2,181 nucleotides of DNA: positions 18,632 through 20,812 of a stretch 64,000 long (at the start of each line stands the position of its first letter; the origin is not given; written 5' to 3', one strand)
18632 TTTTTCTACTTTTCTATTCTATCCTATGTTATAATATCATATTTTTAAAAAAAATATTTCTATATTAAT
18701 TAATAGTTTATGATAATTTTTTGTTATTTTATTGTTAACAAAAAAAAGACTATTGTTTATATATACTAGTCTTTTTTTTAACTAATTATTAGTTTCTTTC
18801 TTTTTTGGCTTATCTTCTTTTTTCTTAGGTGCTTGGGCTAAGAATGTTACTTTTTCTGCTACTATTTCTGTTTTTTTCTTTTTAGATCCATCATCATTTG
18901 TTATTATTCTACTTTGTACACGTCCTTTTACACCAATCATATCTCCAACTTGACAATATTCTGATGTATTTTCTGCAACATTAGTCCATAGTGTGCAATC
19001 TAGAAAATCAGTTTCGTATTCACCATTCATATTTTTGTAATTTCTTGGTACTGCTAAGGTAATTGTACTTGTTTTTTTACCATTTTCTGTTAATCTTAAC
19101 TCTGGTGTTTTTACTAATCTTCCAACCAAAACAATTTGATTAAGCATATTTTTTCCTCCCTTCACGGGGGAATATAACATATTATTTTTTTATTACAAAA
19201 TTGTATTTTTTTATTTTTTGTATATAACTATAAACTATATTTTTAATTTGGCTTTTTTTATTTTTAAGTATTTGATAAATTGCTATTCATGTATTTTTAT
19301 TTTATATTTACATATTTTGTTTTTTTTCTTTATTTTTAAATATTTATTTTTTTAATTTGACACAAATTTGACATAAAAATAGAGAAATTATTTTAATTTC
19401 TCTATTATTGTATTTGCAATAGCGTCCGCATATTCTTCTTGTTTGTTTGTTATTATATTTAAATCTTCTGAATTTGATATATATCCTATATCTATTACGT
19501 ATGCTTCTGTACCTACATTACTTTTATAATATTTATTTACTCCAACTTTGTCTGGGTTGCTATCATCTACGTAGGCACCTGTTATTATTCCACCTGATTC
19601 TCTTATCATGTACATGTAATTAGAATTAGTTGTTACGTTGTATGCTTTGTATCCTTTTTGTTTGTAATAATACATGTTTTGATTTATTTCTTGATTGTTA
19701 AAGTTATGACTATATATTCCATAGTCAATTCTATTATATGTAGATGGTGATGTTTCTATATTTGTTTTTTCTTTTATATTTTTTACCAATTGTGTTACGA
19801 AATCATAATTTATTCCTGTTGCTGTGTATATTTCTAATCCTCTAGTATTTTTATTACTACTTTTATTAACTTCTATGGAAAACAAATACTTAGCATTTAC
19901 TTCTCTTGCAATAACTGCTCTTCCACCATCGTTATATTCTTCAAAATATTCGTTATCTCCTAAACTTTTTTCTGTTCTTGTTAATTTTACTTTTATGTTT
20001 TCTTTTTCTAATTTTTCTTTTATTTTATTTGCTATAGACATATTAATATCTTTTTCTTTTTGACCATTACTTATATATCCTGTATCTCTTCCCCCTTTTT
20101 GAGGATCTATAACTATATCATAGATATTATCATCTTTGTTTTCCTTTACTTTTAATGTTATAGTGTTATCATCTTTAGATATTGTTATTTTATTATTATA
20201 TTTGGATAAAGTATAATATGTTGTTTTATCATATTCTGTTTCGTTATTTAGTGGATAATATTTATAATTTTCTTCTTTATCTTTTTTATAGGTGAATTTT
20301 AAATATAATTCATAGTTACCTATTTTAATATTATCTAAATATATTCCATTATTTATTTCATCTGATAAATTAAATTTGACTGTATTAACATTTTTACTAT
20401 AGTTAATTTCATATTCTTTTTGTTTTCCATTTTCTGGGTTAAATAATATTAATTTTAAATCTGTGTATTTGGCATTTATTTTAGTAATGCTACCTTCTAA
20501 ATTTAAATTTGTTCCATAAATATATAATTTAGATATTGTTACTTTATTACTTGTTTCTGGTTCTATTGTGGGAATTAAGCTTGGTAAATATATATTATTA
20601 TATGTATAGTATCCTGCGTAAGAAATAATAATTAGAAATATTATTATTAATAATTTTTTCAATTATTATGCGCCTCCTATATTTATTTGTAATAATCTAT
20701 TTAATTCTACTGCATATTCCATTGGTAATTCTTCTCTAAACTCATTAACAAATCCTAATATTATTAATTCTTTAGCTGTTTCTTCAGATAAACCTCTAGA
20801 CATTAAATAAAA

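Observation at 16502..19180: Tandem metallophosphoesterase with a degenerate N-terminal catalytic domain, next to an SSB that lacks the acidic C-terminal tail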

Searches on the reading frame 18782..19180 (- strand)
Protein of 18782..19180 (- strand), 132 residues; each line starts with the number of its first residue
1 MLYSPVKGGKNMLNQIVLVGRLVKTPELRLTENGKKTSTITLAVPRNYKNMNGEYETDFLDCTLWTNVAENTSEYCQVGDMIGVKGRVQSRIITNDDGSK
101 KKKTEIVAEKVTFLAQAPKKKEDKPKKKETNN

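Call 3: search_protein_families(library=pfam, proteins=[window:18782-19180:-], max_evalue=1)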
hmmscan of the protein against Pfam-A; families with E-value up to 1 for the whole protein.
window:18782-19180:- (132 aa): 3 families
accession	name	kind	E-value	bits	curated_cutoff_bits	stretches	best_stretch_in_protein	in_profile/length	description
PF00436.31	SSB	-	1.1e-29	102.9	26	1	13-114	1-104/104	Single-strand binding protein family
PF01336.31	tRNA_anti-codon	-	2.6e-05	24.5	27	1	56-112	25-73/75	OB-fold nucleic acid binding domain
PF22854.2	VEGFR1-3_N_Ig-like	-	0.13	12.8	35.4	0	64-101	42-82/110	VEGFR1-3, N-terminal Ig-like domain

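Call 4: search_protein_families(library=ncbifam, proteins=[window:18782-19180:-], max_evalue=1)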
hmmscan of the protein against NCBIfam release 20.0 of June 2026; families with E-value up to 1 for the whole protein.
window:18782-19180:- (132 aa): 19 families
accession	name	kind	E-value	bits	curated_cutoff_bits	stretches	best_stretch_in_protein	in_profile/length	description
NF005242.0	PRK06752.1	equivalog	1.6e-28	99.1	189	1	12-116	1-105/112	single-stranded DNA-binding protein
NF005580.0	PRK07275.1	subfamily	2.3e-28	99.4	254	1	12-116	1-105/162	single-stranded DNA-binding protein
NF005241.0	PRK06751.1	equivalog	5.2e-28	98.3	313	1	12-116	1-105/173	single-stranded DNA-binding protein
TIGR00621.2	ssb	subfamily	5.1e-25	88.7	53.95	1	11-128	2-122/165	single-stranded DNA-binding protein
NF005579.0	PRK07274.1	equivalog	2.3e-22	79.1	169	1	12-114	1-102/131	single-stranded DNA-binding protein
NF006297.0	PRK08486.1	equivalog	2.2e-17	63.8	212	1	12-126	1-117/182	single-stranded DNA-binding protein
NF005851.0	PRK07772.1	subfamily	4.5e-16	59.6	194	1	15-112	6-107/191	single-stranded DNA-binding protein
NF005674.0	PRK07459.1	equivalog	4.5e-15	55.6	161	1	13-126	3-113/121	single-stranded DNA-binding protein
NF005406.0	PRK06958.1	subfamily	4.5e-13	50.1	252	1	13-119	4-113/182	single-stranded DNA-binding protein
NF006533.0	PRK09010.1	subfamily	3.3e-12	46.7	260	1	13-111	6-107/177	single-stranded DNA-binding protein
NF006445.0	PRK08763.1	subfamily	2.9e-11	43.8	246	1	13-115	5-109/164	single-stranded DNA-binding protein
NF004948.0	PRK06293.1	equivalog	7.2e-11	42.3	156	1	17-128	5-113/161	single-stranded DNA-binding protein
NF004357.0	PRK05733.1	subfamily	2e-10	40.9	241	1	13-109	5-103/172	single-stranded DNA-binding protein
NF004476.0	PRK05813.1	equivalog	1.3e-09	37.9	171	1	12-113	108-197/219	single-stranded DNA-binding protein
NF010292.0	PRK13732.1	subfamily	6.9e-09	35.8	265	1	13-121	6-119/175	single-stranded DNA-binding protein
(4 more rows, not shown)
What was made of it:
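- On Bacterial SSB family (PF00436 / TIGR00621): TIGR00621 scores 88.7 against 53.95 (call 4).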

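Call 56: find_homologous_proteins(query=window:18782-19147:-, max_evalue=1e-10)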
Query window:18782-19147:- (121 aa): 5494 proteins with E <= 1e-10 among 5521 candidates; the best 120 are listed.
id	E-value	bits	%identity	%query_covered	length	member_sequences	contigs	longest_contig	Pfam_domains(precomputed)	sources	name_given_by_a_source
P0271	2.0e-64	233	95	88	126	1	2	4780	PF00436.32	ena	-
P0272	2.1e-64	233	95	88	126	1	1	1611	PF00436.32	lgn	-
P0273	5.6e-64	231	92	88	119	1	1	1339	PF01336.32,PF00436.32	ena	-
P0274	5.7e-64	231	94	93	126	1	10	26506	PF00436.32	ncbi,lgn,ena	-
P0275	1.6e-63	230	89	100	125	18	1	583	PF00436.32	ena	-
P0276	2.0e-63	230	85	98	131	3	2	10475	PF00436.32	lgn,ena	-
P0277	2.4e-63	229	93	88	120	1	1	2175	PF00436.32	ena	-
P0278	5.2e-63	228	90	97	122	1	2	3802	PF00436.32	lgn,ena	-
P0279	3.3e-61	222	84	88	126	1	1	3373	PF01336.32,PF00436.32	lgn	-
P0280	3.5e-61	222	83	100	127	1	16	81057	PF00436.32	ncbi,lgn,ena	-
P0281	3.7e-61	222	83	100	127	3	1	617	PF00436.32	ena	-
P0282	4.7e-61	222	83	100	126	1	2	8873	PF00436.32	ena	-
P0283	4.8e-61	222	83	100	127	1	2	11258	PF00436.32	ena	-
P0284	4.8e-61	222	91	88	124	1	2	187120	PF00436.32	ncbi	-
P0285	5.5e-61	222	87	88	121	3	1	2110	PF01336.32,PF00436.32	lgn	-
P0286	5.5e-61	222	86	88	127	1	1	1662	PF01336.32,PF00436.32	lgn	-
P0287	5.5e-61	222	84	96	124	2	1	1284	PF01336.32,PF00436.32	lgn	-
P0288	5.5e-61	222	83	100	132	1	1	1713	PF00436.32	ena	-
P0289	5.7e-61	222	83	100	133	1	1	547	PF00436.32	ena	-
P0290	6.6e-61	221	83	100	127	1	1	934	PF00436.32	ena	-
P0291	1.1e-60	221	82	100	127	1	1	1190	PF00436.32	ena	-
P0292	1.1e-60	221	89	88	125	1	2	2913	PF00436.32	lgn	-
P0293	1.3e-60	220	86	93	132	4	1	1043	PF00436.32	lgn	-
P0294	1.7e-60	220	86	88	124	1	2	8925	PF01336.32,PF00436.32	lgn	-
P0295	2.3e-60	220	88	88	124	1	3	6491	PF00436.32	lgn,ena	-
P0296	2.6e-60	219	81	100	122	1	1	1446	PF00436.32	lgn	-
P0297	2.6e-60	219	87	88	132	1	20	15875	PF00436.32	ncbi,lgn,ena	-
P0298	2.6e-60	219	88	88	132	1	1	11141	PF00436.32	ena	-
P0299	2.6e-60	219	84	90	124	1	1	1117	PF00436.32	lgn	-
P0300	2.6e-60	219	88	88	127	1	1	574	PF01336.32,PF00436.32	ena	-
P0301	3.0e-60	219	90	88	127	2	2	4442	PF00436.32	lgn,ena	-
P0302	3.6e-60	219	83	97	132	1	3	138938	PF00436.32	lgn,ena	-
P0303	3.8e-60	219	88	88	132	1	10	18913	PF00436.32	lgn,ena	-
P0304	3.8e-60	219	87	88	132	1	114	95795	PF00436.32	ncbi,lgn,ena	-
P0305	4.0e-60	219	88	88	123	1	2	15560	PF00436.32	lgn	-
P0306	4.3e-60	219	87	88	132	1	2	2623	PF00436.32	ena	-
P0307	4.4e-60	219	87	88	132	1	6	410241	PF00436.32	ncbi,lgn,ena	-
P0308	4.7e-60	219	83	98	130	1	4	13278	PF01336.32,PF00436.32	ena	-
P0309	4.8e-60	219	82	98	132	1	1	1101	PF00436.32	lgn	-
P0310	4.9e-60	219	86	88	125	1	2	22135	PF01336.32,PF00436.32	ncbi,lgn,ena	-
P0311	5.0e-60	219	82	98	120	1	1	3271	PF00436.32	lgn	-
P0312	5.0e-60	219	83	98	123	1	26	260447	PF00436.32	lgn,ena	-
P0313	5.5e-60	218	82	98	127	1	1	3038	PF00436.32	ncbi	-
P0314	5.6e-60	218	87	88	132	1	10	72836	PF00436.32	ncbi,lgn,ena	-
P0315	5.8e-60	218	85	92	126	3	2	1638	PF00436.32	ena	-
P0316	6.2e-60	218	83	98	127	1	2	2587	PF00436.32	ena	-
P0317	6.5e-60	218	83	98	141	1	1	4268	PF00436.32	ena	-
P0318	6.8e-60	218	83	98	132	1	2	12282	PF00436.32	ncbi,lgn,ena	-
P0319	6.9e-60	218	82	100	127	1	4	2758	PF01336.32,PF00436.32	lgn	-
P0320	7.1e-60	218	85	93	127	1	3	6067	PF01336.32,PF00436.32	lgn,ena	-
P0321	9.9e-60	218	82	98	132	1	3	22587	PF00436.32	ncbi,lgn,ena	-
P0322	1.1e-59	217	86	88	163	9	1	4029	PF00436.32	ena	-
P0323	1.1e-59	217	84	98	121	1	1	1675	PF00436.32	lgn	-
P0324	1.1e-59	217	88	88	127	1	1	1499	PF01336.32,PF00436.32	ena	-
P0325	1.2e-59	217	85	93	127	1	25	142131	PF01336.32,PF00436.32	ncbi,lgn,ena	-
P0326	1.2e-59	217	85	93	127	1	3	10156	PF01336.32,PF00436.32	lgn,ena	-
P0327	1.3e-59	217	86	98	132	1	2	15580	PF00436.32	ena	-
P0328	1.4e-59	217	85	93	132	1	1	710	PF00436.32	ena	-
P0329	1.5e-59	217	83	98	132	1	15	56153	PF00436.32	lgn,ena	-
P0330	1.5e-59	217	84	93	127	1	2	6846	PF01336.32,PF00436.32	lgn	-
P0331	1.7e-59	217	81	98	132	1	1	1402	PF00436.32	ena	-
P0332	1.7e-59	217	84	97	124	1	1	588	PF00436.32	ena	-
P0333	1.8e-59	217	83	98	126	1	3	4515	PF00436.32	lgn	-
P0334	1.8e-59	217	85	87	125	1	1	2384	PF00436.32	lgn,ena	-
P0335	1.9e-59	217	83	92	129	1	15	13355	PF01336.32,PF00436.32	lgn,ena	-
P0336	2.0e-59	217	84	96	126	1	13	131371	PF00436.32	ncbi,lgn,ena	-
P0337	2.0e-59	217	85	93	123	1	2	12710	PF00436.32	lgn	-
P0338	2.0e-59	217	84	93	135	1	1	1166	PF01336.32,PF00436.32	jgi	-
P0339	2.0e-59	217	83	97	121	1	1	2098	PF01336.32,PF00436.32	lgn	-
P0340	2.1e-59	217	84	93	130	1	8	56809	PF00436.32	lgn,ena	-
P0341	2.1e-59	217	86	92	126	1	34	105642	PF01336.32,PF00436.32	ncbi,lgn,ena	-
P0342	2.1e-59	217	86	92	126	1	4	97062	PF01336.32,PF00436.32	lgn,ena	-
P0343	2.1e-59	217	82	93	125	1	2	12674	PF00436.32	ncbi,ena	-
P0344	2.2e-59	217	86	92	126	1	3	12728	PF01336.32,PF00436.32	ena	-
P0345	2.2e-59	217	83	93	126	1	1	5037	PF00436.32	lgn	-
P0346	2.3e-59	216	84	93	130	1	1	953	PF00436.32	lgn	-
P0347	2.4e-59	216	80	100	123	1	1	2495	PF00436.32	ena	-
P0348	2.4e-59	216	82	98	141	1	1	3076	PF00436.32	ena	-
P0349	2.5e-59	216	86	88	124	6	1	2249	PF00436.32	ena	-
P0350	2.6e-59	216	84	96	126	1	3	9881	PF00436.32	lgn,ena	-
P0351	2.7e-59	216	86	92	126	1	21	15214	PF01336.32,PF00436.32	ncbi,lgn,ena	-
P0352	2.7e-59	216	83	97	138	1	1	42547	PF00436.32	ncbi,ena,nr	ncbi:MAG: single-stranded DNA-binding protein [Bacilli bacterium]|nr:single-stranded DNA-binding pro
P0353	2.8e-59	216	83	88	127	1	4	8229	PF00436.32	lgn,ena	-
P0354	2.9e-59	216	84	92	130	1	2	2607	PF00436.32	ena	-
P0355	3.0e-59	216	86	92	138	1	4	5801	PF01336.32,PF00436.32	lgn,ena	-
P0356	3.0e-59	216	86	92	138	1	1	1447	PF01336.32,PF00436.32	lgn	-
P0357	3.0e-59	216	82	88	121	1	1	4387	PF00436.32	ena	-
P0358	3.3e-59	216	86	92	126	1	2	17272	PF01336.32,PF00436.32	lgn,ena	-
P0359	3.4e-59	216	83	98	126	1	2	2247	PF00436.32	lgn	-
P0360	4.2e-59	216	84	93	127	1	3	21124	PF01336.32,PF00436.32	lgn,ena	-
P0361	4.2e-59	216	84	92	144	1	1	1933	PF00436.32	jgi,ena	jgi:single-strand DNA-binding protein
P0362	4.4e-59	216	84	88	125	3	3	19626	PF01336.32,PF00436.32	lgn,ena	-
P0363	4.4e-59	216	80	100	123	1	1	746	PF00436.32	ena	-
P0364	4.7e-59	215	83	88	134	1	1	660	PF00436.32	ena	-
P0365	4.7e-59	215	85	88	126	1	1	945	PF00436.32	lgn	-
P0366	4.7e-59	215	86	88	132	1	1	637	PF01336.32,PF00436.32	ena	-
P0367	4.8e-59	215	83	88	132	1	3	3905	PF00436.32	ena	-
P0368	5.2e-59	215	84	92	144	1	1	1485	PF00436.32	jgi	jgi:single-strand DNA-binding protein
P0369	5.4e-59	215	79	100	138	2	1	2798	PF00436.32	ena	-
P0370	6.0e-59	215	85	92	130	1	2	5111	PF00436.32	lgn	-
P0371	6.2e-59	215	80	97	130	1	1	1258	PF00436.32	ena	-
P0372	6.3e-59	215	83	92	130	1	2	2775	PF00436.32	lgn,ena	-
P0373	6.5e-59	215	81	98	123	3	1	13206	PF00436.32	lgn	-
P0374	6.5e-59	215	85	88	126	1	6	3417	PF00436.32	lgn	-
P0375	6.9e-59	215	83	92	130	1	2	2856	PF00436.32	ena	-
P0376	6.9e-59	215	86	88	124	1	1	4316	PF00436.32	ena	-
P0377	7.0e-59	215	83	92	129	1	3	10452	PF00436.32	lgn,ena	-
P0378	7.9e-59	215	84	88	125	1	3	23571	PF00436.32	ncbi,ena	-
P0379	9.1e-59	215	83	92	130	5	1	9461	PF00436.32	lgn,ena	-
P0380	9.1e-59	215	85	88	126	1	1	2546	PF00436.32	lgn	-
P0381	9.4e-59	214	83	92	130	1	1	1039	PF00436.32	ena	-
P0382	1.0e-58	214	83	92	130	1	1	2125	PF00436.32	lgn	-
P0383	1.0e-58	214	83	88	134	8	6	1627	PF00436.32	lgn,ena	-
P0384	1.0e-58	214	82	98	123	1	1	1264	PF00436.32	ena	-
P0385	1.0e-58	214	86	92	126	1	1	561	PF00436.32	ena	-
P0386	1.1e-58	214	84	88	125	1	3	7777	PF00436.32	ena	-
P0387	1.1e-58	214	89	92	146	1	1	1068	PF00436.32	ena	-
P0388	1.1e-58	214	82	97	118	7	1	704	PF00436.32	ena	-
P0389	1.1e-58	214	83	92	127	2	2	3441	PF00436.32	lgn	-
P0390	1.1e-58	214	86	88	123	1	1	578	PF00436.32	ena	-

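Call 60: find_encoding_contigs(protein=P0307, flank=4000, max_places=3)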
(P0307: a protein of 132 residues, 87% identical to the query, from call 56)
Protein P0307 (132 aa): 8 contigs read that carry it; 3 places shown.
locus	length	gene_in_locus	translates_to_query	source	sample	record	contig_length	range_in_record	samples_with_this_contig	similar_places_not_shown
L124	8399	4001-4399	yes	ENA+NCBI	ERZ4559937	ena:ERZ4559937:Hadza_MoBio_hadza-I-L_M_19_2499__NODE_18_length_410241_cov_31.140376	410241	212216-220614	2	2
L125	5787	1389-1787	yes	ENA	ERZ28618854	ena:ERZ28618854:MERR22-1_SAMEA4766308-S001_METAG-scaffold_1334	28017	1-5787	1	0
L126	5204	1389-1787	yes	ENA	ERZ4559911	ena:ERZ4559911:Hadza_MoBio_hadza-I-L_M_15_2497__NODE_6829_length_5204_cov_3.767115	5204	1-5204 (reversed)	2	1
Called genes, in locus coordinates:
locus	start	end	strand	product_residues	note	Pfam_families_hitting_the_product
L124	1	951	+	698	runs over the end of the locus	PF00580:UvrD-helicase, PF13245:AAA_19, PF13604:AAA_30 (faint), PF13087:AAA_12 (faint), PF13361:UvrD_C, PF01443:Viral_helicase1 (weak), PF13538:UvrD_C_2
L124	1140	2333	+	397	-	-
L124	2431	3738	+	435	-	PF19295:SufBD_N, PF01458:SUFBD_core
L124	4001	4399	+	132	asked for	PF00436:SSB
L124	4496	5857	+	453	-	PF22694:CtpB_N-like, PF00595:PDZ, PF13180:PDZ_2, PF17820:PDZ_6, PF03572:Peptidase_S41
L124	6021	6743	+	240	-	PF00072:Response_reg, PF04397:LytTR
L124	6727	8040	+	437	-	PF14501:HATPase_c_5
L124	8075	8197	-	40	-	-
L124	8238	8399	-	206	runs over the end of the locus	PF04647:AgrB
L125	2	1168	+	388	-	?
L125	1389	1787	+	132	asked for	PF00436:SSB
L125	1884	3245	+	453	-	PF22694:CtpB_N-like, PF00595:PDZ, PF13180:PDZ_2, PF17820:PDZ_6, PF03572:Peptidase_S41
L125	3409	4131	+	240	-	PF00072:Response_reg, PF04397:LytTR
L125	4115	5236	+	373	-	-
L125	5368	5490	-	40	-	-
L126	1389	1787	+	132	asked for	PF00436:SSB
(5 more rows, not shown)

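Call 61: find_encoding_contigs(protein=P0325, flank=4000, max_places=3)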
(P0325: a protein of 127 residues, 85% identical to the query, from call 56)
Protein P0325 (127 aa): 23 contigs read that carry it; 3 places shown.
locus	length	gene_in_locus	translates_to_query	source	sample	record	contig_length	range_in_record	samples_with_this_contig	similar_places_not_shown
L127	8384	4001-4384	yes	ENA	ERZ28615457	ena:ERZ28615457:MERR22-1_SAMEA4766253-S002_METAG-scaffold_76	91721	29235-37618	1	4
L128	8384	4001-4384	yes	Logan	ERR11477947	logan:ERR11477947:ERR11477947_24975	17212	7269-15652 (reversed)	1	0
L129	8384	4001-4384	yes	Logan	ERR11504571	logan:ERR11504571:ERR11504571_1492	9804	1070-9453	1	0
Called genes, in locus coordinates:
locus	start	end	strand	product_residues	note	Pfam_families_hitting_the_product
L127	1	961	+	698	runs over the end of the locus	PF00580:UvrD-helicase, PF01443:Viral_helicase1 (faint), PF13245:AAA_19, PF13604:AAA_30 (faint), PF13087:AAA_12 (faint), PF13361:UvrD_C, PF13538:UvrD_C_2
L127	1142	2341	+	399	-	-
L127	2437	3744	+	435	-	PF19295:SufBD_N, PF01458:SUFBD_core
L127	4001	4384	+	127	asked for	PF00436:SSB, PF01336:tRNA_anti-codon (faint)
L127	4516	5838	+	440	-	PF22694:CtpB_N-like, PF00595:PDZ, PF13180:PDZ_2, PF17820:PDZ_6 (weak), PF03572:Peptidase_S41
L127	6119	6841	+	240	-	PF00072:Response_reg, PF04397:LytTR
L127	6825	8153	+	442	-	PF14501:HATPase_c_5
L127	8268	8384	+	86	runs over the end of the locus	-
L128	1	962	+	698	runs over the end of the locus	PF00580:UvrD-helicase, PF01443:Viral_helicase1 (faint), PF13245:AAA_19, PF13604:AAA_30 (faint), PF13087:AAA_12 (faint), PF13361:UvrD_C, PF13538:UvrD_C_2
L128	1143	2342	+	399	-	-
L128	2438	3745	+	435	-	PF19295:SufBD_N, PF01458:SUFBD_core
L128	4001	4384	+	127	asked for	PF00436:SSB, PF01336:tRNA_anti-codon (faint)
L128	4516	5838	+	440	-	PF22694:CtpB_N-like, PF00595:PDZ, PF13180:PDZ_2, PF17820:PDZ_6 (weak), PF03572:Peptidase_S41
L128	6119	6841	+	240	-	PF00072:Response_reg, PF04397:LytTR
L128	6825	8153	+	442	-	PF14501:HATPase_c_5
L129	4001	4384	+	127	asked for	PF00436:SSB, PF01336:tRNA_anti-codon (faint)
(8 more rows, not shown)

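Call 103: search_protein_families(library=padloc, proteins=[window:18782-19147:-], max_evalue=0.01)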
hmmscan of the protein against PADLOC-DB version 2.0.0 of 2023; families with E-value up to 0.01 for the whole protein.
window:18782-19147:- (121 aa): 0 families

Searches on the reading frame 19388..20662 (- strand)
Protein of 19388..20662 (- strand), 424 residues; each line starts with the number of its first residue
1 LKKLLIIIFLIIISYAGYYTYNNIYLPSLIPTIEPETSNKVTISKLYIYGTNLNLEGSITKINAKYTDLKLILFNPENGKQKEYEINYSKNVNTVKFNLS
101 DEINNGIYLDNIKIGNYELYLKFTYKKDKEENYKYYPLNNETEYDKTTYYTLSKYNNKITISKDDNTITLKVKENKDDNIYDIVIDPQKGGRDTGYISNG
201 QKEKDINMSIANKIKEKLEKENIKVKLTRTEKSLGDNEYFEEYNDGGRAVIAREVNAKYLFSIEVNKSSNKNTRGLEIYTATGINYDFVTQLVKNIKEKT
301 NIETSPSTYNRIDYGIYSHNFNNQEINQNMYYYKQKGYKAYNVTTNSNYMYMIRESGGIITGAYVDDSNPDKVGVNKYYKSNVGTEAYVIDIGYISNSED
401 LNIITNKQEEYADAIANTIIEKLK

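Call 3: search_protein_families(library=pfam, proteins=[window:19388-20662:-], max_evalue=1)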
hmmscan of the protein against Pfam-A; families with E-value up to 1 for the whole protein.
window:19388-20662:- (424 aa): 2 families
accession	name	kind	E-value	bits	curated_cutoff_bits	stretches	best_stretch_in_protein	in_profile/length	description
PF01520.23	Amidase_3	-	6.1e-19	69.2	27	1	183-420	1-173/174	N-acetylmuramoyl-L-alanine amidase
PF02881.24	SRP54_N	-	0.099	13.3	22.4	0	203-230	36-64/75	SRP54-type protein, helical bundle domain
